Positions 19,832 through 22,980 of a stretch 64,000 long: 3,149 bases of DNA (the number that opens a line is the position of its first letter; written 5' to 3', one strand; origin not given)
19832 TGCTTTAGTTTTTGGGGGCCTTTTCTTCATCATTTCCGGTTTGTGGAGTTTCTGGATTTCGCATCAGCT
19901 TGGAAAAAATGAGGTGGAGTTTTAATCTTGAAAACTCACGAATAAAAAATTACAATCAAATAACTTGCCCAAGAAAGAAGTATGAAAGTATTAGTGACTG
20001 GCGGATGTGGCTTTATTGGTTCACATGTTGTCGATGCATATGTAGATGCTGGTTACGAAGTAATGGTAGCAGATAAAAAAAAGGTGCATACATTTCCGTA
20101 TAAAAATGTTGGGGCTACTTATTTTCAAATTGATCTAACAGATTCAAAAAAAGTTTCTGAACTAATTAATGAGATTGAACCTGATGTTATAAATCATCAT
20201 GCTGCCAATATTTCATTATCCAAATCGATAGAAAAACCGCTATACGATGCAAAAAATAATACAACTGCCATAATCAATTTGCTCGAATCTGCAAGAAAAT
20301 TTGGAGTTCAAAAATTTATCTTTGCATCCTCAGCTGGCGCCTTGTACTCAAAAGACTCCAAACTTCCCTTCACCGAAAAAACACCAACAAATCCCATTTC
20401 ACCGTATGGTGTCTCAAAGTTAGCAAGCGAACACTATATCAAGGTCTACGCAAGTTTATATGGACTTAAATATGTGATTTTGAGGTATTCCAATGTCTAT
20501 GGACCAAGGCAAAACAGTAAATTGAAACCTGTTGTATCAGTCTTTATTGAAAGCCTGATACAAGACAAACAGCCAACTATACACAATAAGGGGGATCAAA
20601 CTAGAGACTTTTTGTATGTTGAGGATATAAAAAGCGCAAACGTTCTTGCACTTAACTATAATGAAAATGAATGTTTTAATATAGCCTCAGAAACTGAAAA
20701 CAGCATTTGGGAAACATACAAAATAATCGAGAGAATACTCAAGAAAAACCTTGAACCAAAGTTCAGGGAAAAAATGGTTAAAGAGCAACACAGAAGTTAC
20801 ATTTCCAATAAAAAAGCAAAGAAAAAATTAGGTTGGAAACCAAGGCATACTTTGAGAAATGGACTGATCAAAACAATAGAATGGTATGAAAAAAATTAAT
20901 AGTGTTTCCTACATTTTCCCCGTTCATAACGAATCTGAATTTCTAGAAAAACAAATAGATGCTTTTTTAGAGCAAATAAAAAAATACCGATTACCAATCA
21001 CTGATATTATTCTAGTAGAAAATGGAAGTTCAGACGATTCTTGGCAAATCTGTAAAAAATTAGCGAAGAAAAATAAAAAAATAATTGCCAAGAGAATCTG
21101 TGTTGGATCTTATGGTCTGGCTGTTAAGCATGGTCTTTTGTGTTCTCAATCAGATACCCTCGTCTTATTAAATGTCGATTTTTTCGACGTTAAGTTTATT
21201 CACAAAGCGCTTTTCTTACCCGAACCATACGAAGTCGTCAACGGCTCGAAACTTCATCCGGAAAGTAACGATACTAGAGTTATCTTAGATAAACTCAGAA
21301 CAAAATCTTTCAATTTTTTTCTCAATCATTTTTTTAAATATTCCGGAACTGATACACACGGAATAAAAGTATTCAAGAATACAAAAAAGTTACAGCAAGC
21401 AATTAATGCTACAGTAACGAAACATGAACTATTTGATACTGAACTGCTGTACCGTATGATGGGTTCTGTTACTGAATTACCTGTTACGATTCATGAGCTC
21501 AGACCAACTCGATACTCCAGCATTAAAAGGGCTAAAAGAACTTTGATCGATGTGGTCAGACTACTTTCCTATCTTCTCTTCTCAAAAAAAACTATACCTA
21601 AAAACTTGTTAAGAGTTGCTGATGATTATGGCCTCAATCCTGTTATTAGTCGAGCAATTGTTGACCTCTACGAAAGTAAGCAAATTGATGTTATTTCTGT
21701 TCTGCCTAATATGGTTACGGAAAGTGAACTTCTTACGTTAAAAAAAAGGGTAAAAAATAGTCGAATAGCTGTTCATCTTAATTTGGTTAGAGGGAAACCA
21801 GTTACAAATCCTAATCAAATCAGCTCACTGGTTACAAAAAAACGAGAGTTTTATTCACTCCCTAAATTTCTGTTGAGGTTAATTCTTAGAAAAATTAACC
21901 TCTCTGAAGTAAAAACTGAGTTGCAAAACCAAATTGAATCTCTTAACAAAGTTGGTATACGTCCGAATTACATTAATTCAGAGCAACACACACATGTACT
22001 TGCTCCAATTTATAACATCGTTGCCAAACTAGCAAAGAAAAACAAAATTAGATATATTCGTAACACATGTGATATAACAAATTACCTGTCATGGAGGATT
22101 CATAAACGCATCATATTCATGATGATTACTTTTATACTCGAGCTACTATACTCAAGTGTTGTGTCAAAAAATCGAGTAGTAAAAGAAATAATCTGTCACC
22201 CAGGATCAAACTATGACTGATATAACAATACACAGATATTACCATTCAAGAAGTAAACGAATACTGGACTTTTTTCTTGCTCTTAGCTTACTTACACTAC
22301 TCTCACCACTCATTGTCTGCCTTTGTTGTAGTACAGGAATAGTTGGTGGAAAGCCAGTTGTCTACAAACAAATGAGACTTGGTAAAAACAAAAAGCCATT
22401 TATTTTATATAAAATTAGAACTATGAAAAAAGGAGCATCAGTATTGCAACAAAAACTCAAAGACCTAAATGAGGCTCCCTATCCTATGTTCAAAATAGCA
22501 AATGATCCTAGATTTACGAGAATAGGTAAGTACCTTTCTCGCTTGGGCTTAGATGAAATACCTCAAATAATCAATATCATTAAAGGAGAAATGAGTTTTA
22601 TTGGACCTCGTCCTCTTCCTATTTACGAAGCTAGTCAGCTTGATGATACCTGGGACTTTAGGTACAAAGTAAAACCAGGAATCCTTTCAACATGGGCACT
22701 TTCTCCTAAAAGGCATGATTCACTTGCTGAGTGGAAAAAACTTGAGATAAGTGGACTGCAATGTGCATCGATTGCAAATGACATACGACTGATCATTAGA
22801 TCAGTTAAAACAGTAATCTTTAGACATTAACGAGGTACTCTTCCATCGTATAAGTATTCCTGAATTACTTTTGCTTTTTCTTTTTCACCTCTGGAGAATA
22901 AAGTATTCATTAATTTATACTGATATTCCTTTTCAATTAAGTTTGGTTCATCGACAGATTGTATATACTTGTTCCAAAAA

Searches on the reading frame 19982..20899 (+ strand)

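Call 17: search_protein_families(library=pfam, proteins=[window:19982-20899:+], max_evalue=0.01)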
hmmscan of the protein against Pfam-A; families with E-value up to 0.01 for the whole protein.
window:19982-20899:+ (305 aa): 11 families
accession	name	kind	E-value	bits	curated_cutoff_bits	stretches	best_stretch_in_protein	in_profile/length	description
PF01370.27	Epimerase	-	1.9e-58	198.1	20.9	1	3-235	1-240/240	NAD dependent epimerase/dehydratase family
PF16363.11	GDP_Man_Dehyd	-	1.7e-57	195.8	27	1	4-295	1-329/332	GDP-mannose 4,6 dehydratase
PF01073.25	3Beta_HSD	-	2.2e-22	79.8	22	1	4-226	1-231/280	3-beta hydroxysteroid dehydrogenase/isomerase family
PF04321.23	RmlD_sub_bind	-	2.6e-22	79.7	27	1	1-288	1-272/287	RmlD substrate binding domain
PF13460.12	NAD_binding_10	-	6e-14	52.8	27.2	1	7-172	1-146/184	NAD(P)H-binding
PF02719.21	Polysacc_synt_2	-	1.1e-12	48.2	20.2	1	3-215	1-208/293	Polysaccharide biosynthesis protein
PF07993.18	NAD_binding_4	-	3e-10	40.1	20.1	1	57-178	81-213/258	Male sterility protein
PF05368.20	NmrA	-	3.9e-08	33.7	27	1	2-120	4-110/298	NmrA-like family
PF00106.31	adh_short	-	1.2e-05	25.3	26.6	1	3-66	3-72/195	short chain dehydrogenase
PF00307.36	CH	-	0.002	18.7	26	1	41-114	20-83/109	Calponin homology (CH) domain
PF08659.16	KR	-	0.002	18.5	22.6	1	3-123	3-142/180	KR domain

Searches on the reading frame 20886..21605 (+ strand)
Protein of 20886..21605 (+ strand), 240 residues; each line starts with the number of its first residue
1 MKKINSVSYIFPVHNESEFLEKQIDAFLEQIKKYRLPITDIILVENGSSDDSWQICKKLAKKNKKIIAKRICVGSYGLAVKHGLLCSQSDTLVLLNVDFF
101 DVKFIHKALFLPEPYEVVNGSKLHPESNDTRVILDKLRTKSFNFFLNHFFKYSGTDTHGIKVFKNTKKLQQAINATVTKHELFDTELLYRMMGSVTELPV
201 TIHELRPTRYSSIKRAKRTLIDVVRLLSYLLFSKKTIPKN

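Call 72: search_solved_structures(query=window:20886-21605:+, max_evalue=10, show_alignments=0)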
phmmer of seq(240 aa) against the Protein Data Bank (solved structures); distinct sequences matched with E-value up to 10: 12.
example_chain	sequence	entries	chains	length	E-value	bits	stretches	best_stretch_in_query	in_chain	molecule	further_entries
5hea_A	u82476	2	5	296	0.00035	23.8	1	7-104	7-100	Putative glycosyltransferase (GalT1)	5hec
8viw_A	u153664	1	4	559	0.00067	22.9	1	7-94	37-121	Heparosan synthase B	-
8vh7_A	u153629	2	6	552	0.00069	22.9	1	7-94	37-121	Heparosan synthase B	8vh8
3bcv_A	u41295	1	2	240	0.02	18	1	3-95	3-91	Putative glycosyltransferase protein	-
5mlz_A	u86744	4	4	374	0.06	16.5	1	6-100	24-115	Dolichol monophosphate mannose synthase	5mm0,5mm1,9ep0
9bhc_C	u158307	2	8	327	0.064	16.4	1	4-99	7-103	Undecaprenyl-phosphate 4-deoxy-4-formamido-L-arabinose transferase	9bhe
8vxh_A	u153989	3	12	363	0.081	16.1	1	4-99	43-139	Undecaprenyl-phosphate 4-deoxy-4-formamido-L-arabinose transferase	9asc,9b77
9hwj_A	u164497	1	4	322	0.26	14.4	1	4-100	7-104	Undecaprenyl-phosphate 4-deoxy-4-formamido-L-arabinose transferase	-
8uad_B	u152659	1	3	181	0.9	12.7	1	148-205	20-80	Hemagglutinin HA2 chain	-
7boj_A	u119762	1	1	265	1.3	12.1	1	38-101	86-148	29 kDa antigen Cfp29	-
9fn9_A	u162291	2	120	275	1.4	12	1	38-101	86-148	29 kDa antigen Cfp29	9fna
7p1t_A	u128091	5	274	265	2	11.5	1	36-98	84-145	29 kDa antigen, Cfp29 | Type 1 encapsulin shell protein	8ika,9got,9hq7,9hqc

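Call 94: search_solved_structures(query=A4, max_evalue=1, show_alignments=2)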
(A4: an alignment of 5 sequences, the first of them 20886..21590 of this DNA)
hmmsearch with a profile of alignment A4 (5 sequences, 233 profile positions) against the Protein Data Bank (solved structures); distinct sequences matched with E-value up to 1: 31.
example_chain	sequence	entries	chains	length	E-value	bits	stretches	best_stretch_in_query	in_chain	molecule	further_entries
5hea_A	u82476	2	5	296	9.8e-13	51.3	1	4-107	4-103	Putative glycosyltransferase (GalT1)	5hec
3bcv_A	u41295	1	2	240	1.3e-12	50.9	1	5-116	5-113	Putative glycosyltransferase protein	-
8vh7_A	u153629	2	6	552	9.3e-10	41.5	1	5-112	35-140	Heparosan synthase B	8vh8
8viw_A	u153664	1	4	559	9.5e-10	41.5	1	5-112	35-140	Heparosan synthase B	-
5mlz_A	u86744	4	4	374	4.2e-09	39.4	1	6-140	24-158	Dolichol monophosphate mannose synthase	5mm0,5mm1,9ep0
2z87_A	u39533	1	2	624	1.7e-08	37.4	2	5-84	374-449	Chondroitin synthase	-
2z86_A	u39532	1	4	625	1.7e-08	37.3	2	5-84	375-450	Chondroitin synthase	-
5ekp_C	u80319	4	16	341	9.6e-07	31.6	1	6-107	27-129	Uncharacterized glycosyltransferase sll0501 | Glycosyltransferase sll0501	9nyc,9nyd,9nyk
5eke_A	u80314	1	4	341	9.6e-07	31.6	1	6-107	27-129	Uncharacterized glycosyltransferase sll0501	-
9nye_A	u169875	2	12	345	9.9e-07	31.6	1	6-107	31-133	Glycosyltransferase sll0501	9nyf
5tze_C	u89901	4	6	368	2.1e-06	30.5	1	7-111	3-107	Glycosyl transferase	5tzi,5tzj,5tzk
9hwj_A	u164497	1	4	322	2.8e-06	30.1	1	5-101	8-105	Undecaprenyl-phosphate 4-deoxy-4-formamido-L-arabinose transferase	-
5tz8_A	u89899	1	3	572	3.2e-06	29.9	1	7-110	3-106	Glycosyl transferase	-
9bhc_C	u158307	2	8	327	3.8e-06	29.7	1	5-101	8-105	Undecaprenyl-phosphate 4-deoxy-4-formamido-L-arabinose transferase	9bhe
8vxh_A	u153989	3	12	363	5.1e-06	29.3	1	5-101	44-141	Undecaprenyl-phosphate 4-deoxy-4-formamido-L-arabinose transferase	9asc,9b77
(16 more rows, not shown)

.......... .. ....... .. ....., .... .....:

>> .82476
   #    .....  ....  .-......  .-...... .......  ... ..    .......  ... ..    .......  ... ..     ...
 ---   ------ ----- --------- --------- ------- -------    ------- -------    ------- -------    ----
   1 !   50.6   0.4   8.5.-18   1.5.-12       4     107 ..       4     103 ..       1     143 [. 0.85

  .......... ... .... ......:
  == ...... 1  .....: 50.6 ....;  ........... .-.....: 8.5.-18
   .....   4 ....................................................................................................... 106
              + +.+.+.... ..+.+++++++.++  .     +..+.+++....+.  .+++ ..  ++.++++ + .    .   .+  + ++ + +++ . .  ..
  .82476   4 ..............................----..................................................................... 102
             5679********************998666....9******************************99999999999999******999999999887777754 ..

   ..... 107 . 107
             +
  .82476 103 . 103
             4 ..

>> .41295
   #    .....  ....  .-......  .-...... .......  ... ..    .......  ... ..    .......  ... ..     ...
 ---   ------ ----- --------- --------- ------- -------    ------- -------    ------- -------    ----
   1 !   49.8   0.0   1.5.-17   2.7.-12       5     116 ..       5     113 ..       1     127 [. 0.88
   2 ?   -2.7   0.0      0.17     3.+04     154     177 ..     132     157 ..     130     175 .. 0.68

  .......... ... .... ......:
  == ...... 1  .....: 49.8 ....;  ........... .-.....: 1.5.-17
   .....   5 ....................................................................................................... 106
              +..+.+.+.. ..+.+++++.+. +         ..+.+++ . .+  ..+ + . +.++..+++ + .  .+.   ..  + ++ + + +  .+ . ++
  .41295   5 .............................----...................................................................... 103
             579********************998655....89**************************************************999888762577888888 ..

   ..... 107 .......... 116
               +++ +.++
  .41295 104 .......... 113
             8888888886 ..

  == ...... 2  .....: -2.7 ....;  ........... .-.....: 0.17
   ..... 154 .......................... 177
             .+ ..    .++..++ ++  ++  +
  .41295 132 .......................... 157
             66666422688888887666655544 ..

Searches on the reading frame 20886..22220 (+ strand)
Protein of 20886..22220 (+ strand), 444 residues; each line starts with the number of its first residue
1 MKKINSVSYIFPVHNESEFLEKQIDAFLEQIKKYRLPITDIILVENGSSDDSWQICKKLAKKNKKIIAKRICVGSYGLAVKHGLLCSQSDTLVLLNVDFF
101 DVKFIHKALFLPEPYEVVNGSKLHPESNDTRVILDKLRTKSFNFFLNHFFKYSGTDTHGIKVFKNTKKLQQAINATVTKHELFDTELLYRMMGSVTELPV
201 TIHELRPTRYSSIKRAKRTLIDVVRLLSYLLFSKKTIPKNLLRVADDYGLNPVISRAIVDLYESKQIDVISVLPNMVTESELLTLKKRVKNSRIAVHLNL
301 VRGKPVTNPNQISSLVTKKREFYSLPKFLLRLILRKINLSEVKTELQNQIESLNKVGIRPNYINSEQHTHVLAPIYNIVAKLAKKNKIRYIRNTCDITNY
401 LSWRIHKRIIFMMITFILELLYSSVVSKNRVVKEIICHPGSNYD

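Call 3: search_protein_families(library=pfam, proteins=[window:20886-22220:+], max_evalue=0.1)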
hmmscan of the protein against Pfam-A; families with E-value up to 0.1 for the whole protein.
window:20886-22220:+ (444 aa): 3 families
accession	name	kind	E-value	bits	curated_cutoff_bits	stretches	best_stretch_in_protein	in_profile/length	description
PF04794.17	YdjC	-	1.1e-33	117.7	29.7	1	245-399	6-156/266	YdjC-like protein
PF00535.33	Glycos_transf_2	-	2.4e-11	44.3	23.3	1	9-100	2-90/168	Glycosyl transferase family 2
PF10111.15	Glyco_tranf_2_2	-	0.0076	16.2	27.3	1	13-98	8-91/276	Glycosyltransferase like family 2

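Call 66: search_solved_structures(query=window:20886-22220:+, max_evalue=0.01, show_alignments=2)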
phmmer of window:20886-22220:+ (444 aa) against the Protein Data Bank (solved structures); distinct sequences matched with E-value up to 0.01: 5.
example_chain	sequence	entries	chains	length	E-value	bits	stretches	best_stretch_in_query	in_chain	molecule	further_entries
2i5i_A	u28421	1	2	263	7.2e-09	38.4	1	239-439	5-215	UPF0249 protein EF_3048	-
5hea_A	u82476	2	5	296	0.00089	21.7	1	7-104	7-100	Putative glycosyltransferase (GalT1)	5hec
8vh7_A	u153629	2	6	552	0.0018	20.7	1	7-94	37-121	Heparosan synthase B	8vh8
8viw_A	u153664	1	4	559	0.0018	20.7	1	7-94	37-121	Heparosan synthase B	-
8jqe_A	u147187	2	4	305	0.0029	20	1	239-393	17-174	YdjC family protein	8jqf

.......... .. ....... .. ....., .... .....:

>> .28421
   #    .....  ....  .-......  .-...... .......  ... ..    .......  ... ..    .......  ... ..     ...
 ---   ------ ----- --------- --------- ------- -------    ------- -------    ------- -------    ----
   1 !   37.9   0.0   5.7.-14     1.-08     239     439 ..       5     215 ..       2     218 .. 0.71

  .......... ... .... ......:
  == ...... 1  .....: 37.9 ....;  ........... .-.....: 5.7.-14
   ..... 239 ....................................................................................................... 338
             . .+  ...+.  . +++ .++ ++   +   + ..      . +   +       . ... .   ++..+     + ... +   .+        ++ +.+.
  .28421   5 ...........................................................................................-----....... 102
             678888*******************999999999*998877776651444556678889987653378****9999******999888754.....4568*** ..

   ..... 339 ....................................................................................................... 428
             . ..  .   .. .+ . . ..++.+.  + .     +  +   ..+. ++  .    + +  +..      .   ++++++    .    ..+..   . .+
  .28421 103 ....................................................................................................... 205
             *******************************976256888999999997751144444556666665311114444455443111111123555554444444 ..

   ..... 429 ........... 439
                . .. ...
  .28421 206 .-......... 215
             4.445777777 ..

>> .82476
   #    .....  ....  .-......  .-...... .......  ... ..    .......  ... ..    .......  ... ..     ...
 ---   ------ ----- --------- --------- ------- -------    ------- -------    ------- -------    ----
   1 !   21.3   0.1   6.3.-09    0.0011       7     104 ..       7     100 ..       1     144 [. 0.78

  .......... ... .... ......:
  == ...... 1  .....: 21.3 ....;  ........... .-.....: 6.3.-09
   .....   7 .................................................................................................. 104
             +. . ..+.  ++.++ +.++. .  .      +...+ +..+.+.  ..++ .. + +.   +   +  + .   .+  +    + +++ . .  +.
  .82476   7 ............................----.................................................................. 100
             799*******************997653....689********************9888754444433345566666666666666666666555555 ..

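Call 67: search_protein_families(library=ncbifam, proteins=[window:20886-22220:+], max_evalue=0.001)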
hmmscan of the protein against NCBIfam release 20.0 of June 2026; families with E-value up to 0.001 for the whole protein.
window:20886-22220:+ (444 aa): 8 families
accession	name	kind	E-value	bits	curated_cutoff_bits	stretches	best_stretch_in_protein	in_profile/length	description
NF002559.0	PRK02134.1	equivalog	7.9e-20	71.5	227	1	241-440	5-204/249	chitin disaccharide deacetylase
TIGR03473.1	HpnK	hypoth_equivalog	3.7e-12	46.1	232.6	1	239-397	2-161/283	hopanoid biosynthesis-associated protein HpnK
TIGR03937.1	PgaC_IcaA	equivalog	7e-08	31.8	422.3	1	2-98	42-135/407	poly-beta-1,6-N-acetyl-D-glucosamine synthase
NF047588.1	GlcsyltransPgfSStrep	equivalog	1.1e-06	28.2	500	1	7-155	3-150/308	glycosyltransferase PgfS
NF007482.0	PRK10073.1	equivalog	1.6e-06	27.4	423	1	2-66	3-63/334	glycosyltransferase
NF007986.1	PRK10714.1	equivalog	4.7e-06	25.8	529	1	2-99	3-101/316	undecaprenyl-phosphate 4-deoxy-4-formamido-L-arabinose transferase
TIGR03111.1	glyc2_xrt_Gpos1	hypoth_equivalog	0.00011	21.1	363.95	1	2-67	46-109/439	TIGR03111 family XrtG-associated glycosyltransferase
TIGR04283.1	glyco_like_mftF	equivalog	0.00018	21.2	182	1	8-98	2-82/221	TIGR04283 family arsenosugar biosynthesis glycosyltransferase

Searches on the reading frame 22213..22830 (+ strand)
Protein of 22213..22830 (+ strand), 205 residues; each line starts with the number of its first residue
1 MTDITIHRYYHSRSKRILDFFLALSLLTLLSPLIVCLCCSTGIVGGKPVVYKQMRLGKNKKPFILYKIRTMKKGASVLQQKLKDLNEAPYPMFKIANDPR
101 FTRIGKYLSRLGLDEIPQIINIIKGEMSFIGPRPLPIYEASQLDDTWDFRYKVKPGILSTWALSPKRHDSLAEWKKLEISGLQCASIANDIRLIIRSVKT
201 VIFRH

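Call 3: search_protein_families(library=pfam, proteins=[window:22213-22830:+], max_evalue=0.1)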
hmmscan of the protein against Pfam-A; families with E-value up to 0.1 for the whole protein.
window:22213-22830:+ (205 aa): 1 family
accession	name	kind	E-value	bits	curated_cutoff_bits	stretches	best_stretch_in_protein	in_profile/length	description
PF02397.22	Bac_transf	-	2.3e-45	154.8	27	1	15-202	1-178/179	Bacterial sugar transferase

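Call 67: search_protein_families(library=ncbifam, proteins=[window:22213-22830:+], max_evalue=0.001)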
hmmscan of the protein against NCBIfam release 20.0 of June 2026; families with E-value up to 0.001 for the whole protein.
window:22213-22830:+ (205 aa): 10 families
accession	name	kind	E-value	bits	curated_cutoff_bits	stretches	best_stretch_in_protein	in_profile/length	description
TIGR03025.1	EPS_sugtrans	subfamily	2.6e-48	165.4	295.55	1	9-204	252-441/445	exopolysaccharide biosynthesis polyprenyl glycosylphosphotransferase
TIGR03022.1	WbaP_sugtrans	subfamily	2e-43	149.3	403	1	12-204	256-452/456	undecaprenyl-phosphate galactose phosphotransferase WbaP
NF041877.1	EPS_EpsZ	equivalog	2.9e-42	144.9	800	1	14-202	265-453/459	exopolysaccharide biosynthesis polyisoprenyl-phosphate hexose-1-phosphate transferase EpsZ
NF052601.1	undeca_RfbP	equivalog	1.4e-36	126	330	1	10-204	40-238/244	undecaprenyl-phosphate galactose phosphotransferase family protein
TIGR03023.1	WcaJ_sugtrans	equivalog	4.9e-35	121.7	410.75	1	11-158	259-398/453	undecaprenyl-phosphate glucose phosphotransferase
TIGR03013.1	EpsB_2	subfamily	7.1e-32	111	393.35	1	10-203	250-438/443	TIGR03013 family XrtA/PEP-CTERM system glycosyltransferase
NF011751.0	PRK15204.1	equivalog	2.4e-26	92.4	907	1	14-204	279-472/476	undecaprenyl-phosphate galactose phosphotransferase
NF007518.0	PRK10124.1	equivalog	1.7e-25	89.7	684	1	15-162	274-412/464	undecaprenyl-phosphate glucose phosphotransferase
NF050817.1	PolSacchBiosHfsE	equivalog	5.5e-21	74.8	750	1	14-162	271-414/467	polysaccharide biosynthesis protein HfsE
NF045514.1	glycotran_HepC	equivalog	8.5e-21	74.2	140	1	13-143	115-220/220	heterocyst development glycosyltransferase HepC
